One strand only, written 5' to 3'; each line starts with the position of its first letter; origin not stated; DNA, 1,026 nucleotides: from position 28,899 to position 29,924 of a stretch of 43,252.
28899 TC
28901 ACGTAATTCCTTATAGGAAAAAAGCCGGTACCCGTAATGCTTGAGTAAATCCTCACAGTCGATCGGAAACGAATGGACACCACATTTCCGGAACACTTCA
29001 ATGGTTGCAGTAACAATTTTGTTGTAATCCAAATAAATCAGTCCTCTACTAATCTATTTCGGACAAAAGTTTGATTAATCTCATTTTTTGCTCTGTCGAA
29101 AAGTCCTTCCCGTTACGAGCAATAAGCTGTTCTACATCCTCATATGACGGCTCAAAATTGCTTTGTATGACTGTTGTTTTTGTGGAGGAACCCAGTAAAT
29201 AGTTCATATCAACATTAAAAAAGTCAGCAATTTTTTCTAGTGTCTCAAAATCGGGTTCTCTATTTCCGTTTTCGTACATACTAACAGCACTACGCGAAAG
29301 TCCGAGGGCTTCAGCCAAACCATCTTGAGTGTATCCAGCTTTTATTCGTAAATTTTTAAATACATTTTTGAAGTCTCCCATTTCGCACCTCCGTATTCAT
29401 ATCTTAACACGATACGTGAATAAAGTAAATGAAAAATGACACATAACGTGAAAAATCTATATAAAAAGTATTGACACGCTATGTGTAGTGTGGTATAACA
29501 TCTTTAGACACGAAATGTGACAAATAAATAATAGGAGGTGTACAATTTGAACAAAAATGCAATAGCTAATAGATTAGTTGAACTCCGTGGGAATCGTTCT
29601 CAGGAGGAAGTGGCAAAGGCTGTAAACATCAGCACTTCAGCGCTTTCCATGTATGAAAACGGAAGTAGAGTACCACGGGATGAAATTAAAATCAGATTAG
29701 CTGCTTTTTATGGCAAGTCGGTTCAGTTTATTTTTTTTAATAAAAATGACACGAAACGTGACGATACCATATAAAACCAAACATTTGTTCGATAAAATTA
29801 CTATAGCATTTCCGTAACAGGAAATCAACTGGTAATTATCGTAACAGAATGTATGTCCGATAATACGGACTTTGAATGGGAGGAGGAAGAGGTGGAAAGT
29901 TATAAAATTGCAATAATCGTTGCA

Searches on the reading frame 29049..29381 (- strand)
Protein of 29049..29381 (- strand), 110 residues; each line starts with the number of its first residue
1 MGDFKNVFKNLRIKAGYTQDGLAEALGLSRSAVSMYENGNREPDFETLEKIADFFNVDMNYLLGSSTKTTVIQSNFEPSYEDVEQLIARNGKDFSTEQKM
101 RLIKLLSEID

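Call 68: search_protein_families(library=pfam, proteins=[window:29049-29381:-], max_evalue=0.001)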
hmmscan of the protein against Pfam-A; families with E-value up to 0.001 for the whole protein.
window:29049-29381:- (110 aa): 5 families
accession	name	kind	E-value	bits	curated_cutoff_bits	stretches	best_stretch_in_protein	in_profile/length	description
PF01381.28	HTH_3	-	3.6e-19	69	23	1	9-62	2-55/55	Helix-turn-helix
PF12844.13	HTH_19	-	1.1e-13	51.2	30.2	1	8-63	4-59/64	Helix-turn-helix domain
PF13560.12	HTH_31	-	1.7e-11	44.7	27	1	8-58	6-57/64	Helix-turn-helix domain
PF13443.12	HTH_26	-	1.2e-07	32.3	22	1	9-59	3-54/63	Cro/C1-type HTH DNA-binding domain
PF16677.11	GP3_package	-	0.00016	22.3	29.4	1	15-55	32-72/105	DNA-packaging protein gp3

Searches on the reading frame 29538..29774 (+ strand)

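Call 68: search_protein_families(library=pfam, proteins=[window:29538-29774:+], max_evalue=0.001)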
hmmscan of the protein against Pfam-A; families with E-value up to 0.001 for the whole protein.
window:29538-29774:+ (78 aa): 3 families
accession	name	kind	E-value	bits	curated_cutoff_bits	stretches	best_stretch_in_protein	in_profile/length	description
PF01381.28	HTH_3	-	1.1e-11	45.1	23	1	18-64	8-54/55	Helix-turn-helix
PF13560.12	HTH_31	-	1.8e-08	35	27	1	10-59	3-55/64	Helix-turn-helix domain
PF12844.13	HTH_19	-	3.7e-05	24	30.2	1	12-59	3-52/64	Helix-turn-helix domain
